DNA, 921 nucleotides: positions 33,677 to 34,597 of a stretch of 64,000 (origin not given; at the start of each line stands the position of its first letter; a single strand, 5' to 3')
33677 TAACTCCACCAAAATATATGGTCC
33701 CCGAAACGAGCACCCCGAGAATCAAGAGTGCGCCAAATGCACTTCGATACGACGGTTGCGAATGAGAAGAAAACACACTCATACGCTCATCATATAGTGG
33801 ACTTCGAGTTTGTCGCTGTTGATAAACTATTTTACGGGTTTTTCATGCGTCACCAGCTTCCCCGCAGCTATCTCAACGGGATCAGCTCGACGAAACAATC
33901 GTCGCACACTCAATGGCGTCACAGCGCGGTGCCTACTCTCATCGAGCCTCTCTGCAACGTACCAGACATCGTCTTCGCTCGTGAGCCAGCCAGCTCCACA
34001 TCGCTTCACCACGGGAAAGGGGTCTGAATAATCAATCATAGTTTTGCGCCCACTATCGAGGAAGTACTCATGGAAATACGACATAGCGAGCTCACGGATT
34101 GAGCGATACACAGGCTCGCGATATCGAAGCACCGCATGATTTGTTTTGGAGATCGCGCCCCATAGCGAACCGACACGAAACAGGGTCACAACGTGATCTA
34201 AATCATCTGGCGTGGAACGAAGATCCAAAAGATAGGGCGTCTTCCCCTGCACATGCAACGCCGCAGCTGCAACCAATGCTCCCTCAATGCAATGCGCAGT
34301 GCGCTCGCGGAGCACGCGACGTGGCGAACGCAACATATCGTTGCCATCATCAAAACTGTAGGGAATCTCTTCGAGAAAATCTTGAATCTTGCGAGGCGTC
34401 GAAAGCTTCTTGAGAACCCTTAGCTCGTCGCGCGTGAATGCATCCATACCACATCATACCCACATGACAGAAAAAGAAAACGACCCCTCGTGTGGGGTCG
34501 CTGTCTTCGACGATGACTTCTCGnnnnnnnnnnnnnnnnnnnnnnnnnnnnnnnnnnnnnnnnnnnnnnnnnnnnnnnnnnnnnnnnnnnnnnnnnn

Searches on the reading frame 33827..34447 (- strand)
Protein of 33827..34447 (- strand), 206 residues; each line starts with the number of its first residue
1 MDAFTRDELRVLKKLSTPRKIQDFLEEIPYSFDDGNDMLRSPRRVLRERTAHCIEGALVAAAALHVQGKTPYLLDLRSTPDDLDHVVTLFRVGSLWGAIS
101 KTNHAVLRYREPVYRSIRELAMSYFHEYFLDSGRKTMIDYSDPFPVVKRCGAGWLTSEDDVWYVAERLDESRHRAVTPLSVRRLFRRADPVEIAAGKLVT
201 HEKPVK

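Call 3: search_protein_families(library=pfam, proteins=[window:33827-34447:-], max_evalue=0.01)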
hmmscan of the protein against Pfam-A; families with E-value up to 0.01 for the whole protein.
window:33827-34447:- (206 aa): 0 families

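Call 20: search_protein_families(library=padloc, proteins=[window:33827-34447:-], max_evalue=0.01)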
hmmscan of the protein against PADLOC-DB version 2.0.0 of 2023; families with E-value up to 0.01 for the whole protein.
window:33827-34447:- (206 aa): 0 families

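Call 82: search_protein_families(library=ncbifam, proteins=[window:33827-34447:-], max_evalue=0.01)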
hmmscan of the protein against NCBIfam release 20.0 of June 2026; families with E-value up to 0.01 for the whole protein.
window:33827-34447:- (206 aa): 0 families
